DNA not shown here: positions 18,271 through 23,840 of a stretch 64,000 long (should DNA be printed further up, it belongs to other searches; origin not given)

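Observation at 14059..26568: Origin-proximal cluster of three paralogous giant T9SS cargo proteins sharing a large N-terminal domain, plus an embedded OMP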

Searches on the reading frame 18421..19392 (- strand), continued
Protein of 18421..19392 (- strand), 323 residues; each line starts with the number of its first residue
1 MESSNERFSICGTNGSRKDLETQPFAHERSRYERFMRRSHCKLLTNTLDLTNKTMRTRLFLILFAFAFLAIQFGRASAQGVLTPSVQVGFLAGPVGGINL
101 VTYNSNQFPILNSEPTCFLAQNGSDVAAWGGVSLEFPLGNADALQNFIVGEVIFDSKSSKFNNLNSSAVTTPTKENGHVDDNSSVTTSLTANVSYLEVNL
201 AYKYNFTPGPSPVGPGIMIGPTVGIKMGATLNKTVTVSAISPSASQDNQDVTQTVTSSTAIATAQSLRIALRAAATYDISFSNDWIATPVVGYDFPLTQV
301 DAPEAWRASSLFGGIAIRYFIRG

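Call 98: search_protein_families(library=ncbifam, proteins=[L001:2606-5182:+], max_evalue=0.01)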
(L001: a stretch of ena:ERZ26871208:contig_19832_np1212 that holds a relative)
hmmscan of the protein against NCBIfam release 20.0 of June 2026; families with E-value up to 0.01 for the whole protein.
L001:2606-5182:+ (858 aa): 31 families (the best 25 are shown)
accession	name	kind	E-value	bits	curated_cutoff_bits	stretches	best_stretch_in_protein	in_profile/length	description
NF053607.1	CHU_0125_OmpA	equivalog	3.1e-55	187.9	620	3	130-383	216-458/639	CHU_0125 family OmpA-like outer membrane integrity protein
NF052230.1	T9SS_PorE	exception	3.3e-48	164.4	600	3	114-421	204-485/648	PorE family type IX secretion system protein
NF053611.1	YiaD_Gzip_OmpA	equivalog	3.1e-26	92.4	175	2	748-849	104-205/206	YiaD family glycine zipper/OmpA-like lipoprotein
NF053612.1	anchor_PA1041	equivalog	1.8e-19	70.7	250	2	747-850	132-235/236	PA1041 family peptidoglycan-binding anchor lipoprotein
NF045787.1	OmpABordt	equivalog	5.3e-19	68.7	200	2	748-849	87-188/194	outer membrane protein OmpA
NF053613.1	OMP_toxin_LptF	equivalog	1.7e-18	67.2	400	1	736-850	131-245/256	lipotoxin F family OmpA-related lipoprotein LptF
NF053585.1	OMP_LP_YfiB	equivalog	7.6e-17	61.7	128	1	748-852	58-162/163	outer membrane lipoprotein YfiB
TIGR02802.1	Pal_lipo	equivalog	9.3e-15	54.6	125.35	2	748-848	2-102/104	peptidoglycan-associated lipoprotein Pal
TIGR03350.1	type_VI_ompA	equivalog_domain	2.8e-13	50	139.8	1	776-850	60-137/137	type VI secretion system protein TssL, long form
TIGR03789.1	pdsO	hypoth_equivalog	4.2e-13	49.5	152.2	2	773-847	167-240/243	sortase-associated OmpA-like protein PdsO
NF007804.1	PRK10510.1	equivalog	9e-13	48.1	307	2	776-849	143-215/219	OmpA family lipoprotein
NF008067.1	PRK10802.1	equivalog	6e-12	45.7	261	1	731-830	49-151/171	peptidoglycan-associated lipoprotein Pal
NF045788.1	Omp38Acinit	equivalog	2.7e-11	43.1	500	1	748-849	243-345/354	outer membrane protein Omp38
NF006508.0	PRK08944.1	subfamily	3.3e-11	43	259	1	778-852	211-289/304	MotB family protein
NF005444.0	PRK07033.1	equivalog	6.7e-11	41.8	520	1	778-850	346-421/438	DotU family type VI secretion system protein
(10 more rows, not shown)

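Call 99: search_protein_families(library=pfam, proteins=[L001:2606-5182:+], max_evalue=0.01)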
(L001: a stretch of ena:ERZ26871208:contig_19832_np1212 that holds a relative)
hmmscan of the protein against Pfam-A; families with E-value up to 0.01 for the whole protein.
L001:2606-5182:+ (858 aa): 2 families
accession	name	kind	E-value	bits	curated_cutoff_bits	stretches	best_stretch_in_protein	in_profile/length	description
PF07676.18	PD40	-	3.3e-37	126.1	20.9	5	70-101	1-33/38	WD40-like Beta Propeller Repeat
PF00691.25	OmpA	-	1.6e-17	64.1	27.2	2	750-844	2-98/98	OmpA family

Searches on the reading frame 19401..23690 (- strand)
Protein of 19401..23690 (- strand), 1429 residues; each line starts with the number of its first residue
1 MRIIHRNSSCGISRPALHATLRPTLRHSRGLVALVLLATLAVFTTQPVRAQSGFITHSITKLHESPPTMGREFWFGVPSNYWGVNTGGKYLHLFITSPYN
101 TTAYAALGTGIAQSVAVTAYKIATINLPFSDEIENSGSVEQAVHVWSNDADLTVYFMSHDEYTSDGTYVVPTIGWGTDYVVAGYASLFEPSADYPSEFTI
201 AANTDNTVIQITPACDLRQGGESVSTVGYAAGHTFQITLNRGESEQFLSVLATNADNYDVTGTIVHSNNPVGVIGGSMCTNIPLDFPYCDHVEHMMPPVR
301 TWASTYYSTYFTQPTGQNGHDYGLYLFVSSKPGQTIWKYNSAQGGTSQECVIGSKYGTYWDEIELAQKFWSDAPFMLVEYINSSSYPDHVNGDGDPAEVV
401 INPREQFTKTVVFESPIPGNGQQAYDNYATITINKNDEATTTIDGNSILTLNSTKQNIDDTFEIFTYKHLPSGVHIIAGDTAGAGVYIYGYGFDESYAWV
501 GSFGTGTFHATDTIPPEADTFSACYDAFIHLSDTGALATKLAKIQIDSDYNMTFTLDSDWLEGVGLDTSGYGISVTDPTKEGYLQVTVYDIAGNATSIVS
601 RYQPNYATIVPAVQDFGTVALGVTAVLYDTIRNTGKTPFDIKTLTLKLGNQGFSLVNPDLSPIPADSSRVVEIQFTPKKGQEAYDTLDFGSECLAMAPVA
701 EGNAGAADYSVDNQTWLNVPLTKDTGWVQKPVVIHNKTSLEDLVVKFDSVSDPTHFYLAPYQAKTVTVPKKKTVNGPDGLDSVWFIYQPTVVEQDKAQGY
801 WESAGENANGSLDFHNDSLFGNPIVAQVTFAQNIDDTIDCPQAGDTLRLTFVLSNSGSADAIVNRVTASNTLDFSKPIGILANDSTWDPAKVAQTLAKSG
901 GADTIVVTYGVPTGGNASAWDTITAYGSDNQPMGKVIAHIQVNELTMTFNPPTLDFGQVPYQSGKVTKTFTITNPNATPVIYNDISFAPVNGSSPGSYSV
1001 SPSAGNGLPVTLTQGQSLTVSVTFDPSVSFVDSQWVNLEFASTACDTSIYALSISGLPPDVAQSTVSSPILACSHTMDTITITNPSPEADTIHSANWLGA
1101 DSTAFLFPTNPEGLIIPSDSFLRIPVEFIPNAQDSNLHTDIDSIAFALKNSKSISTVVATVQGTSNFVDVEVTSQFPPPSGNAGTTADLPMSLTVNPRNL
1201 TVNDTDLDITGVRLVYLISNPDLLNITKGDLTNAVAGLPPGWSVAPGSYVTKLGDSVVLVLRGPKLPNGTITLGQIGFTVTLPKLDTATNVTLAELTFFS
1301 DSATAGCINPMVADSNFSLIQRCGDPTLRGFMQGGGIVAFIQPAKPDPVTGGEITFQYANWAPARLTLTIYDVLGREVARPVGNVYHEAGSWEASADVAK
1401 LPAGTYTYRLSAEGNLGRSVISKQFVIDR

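Call 8: search_protein_families(library=pfam, proteins=[window:19401-23690:-], max_evalue=0.1)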
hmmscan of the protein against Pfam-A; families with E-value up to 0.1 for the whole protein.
window:19401-23690:- (1429 aa): 9 families
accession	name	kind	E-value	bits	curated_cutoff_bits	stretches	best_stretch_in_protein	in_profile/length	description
PF17517.7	IgGFc_binding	-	2.9e-49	168.4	25.6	1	165-490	1-297/297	IgGFc binding protein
PF22544.2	HYDIN_VesB_CFA65-like_Ig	-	7.6e-15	55.4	25.5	2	947-1028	3-74/100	HYDIN/CFA65/VesB-like, Ig-like domain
PF07610.17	DUF1573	-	4e-09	36.8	26.1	1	947-986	1-39/98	Protein of unknown function (DUF1573)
PF15780.11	ASH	-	5.9e-08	33.2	27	1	615-689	15-88/98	Abnormal spindle-like microcephaly-assoc'd, ASPM-SPD-2-Hydin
PF22073.2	Cep192_D4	-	2.1e-06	28.3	35.5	0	948-1029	5-83/112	Cep192 domain 4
PF18962.6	Por_Secre_tail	-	5.1e-05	23.9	27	1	1346-1415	3-67/75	Secretion system C-terminal sorting domain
PF24507.1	Ig_CFAP65_4th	-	0.00058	20.6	27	0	630-685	3-56/76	CFAP65, fourth Ig-like domain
PF13585.12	CHU_C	-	0.0015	19.1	27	1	1365-1414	28-74/86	CHU_C Type IX secretion signal domain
PF22067.2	Cep192_D3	-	0.011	16.2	27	0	631-684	25-76/99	Cep192 domain 3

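Call 9: search_protein_families(library=ncbifam, proteins=[window:19401-23690:-], max_evalue=0.1)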
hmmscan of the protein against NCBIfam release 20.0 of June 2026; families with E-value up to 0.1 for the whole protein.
window:19401-23690:- (1429 aa): 2 families
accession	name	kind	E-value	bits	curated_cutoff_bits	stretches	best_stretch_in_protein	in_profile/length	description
NF012200.0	choice_anch_D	domain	3.4e-13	50.1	45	2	941-1043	11-106/108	choice-of-anchor D domain-containing protein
TIGR04183.1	Por_Secre_tail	domain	1.4e-05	25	23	1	1346-1415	3-63/72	T9SS type A sorting domain-containing protein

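Call 17: find_encoding_contigs(protein=window:19401-23690:-, flank=10000, max_places=6)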
Protein window:19401-23690:- (1429 aa): no gene with exactly this product is on record in the collection.
